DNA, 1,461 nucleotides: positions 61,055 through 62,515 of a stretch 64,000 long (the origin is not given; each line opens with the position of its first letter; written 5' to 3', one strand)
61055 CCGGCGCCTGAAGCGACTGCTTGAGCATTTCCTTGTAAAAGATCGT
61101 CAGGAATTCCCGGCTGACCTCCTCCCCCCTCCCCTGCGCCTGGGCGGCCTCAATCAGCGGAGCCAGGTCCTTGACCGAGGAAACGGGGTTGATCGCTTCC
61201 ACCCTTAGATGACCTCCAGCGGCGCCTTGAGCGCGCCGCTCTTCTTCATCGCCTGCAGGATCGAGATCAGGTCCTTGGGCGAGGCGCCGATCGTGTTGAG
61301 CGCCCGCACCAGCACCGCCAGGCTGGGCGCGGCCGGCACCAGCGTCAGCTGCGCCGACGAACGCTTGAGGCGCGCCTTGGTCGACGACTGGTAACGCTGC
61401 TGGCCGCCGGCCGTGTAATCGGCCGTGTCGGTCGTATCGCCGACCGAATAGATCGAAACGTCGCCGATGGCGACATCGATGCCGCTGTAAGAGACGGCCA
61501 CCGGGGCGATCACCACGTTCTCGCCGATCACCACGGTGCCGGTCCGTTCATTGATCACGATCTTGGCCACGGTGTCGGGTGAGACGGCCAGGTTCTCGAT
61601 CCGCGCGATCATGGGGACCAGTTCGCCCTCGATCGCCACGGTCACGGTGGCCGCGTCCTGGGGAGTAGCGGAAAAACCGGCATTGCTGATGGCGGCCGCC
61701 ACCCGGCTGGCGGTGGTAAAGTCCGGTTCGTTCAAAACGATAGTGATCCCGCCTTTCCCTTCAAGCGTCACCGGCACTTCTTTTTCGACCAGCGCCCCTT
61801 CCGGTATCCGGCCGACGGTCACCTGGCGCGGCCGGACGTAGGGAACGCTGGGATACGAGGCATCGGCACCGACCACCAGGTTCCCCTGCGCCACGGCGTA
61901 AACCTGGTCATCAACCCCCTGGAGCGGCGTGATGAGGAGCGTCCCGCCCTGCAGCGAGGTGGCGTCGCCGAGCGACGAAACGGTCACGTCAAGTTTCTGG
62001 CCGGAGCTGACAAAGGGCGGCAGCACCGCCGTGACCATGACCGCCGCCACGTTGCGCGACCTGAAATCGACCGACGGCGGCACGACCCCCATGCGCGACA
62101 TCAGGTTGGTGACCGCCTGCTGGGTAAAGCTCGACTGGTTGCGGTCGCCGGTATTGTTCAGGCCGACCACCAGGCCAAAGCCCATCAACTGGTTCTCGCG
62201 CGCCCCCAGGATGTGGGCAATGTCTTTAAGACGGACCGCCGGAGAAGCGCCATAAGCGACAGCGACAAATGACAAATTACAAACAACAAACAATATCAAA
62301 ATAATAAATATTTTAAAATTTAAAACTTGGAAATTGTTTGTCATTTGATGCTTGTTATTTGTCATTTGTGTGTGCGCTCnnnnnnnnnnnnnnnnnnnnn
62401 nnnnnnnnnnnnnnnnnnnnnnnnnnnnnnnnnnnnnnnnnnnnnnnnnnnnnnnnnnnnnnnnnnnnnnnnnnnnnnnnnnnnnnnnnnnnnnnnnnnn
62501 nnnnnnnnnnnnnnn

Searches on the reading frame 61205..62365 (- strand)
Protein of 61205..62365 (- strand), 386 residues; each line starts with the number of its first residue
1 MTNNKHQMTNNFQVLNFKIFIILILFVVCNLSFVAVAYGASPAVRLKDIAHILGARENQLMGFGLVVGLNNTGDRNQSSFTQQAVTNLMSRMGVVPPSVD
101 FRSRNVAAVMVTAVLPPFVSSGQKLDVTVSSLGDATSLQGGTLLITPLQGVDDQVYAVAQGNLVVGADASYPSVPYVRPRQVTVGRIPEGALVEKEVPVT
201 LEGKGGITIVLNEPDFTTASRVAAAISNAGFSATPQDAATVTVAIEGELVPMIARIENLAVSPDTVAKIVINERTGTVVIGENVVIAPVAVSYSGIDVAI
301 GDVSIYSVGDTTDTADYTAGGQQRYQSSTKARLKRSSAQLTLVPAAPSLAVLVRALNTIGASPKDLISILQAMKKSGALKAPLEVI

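Call 22: search_protein_families(library=ncbifam, proteins=[window:61205-62365:-], max_evalue=1e-10)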
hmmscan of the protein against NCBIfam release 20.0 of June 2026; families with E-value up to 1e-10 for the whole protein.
window:61205-62365:- (386 aa): 3 families
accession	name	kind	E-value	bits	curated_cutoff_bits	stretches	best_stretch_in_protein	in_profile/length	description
NF003676.1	PRK05303.1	subfamily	5.5e-114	380.7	300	1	46-386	1-344/344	flagellar basal body P-ring protein FlgI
NF009430.1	PRK12789.1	equivalog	1.7e-87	293.5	557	1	41-383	3-347/350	flagellar basal body P-ring protein FlgI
NF009348.0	PRK12706.1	equivalog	5.2e-15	55.7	444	1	41-292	37-265/328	flagellar basal body P-ring protein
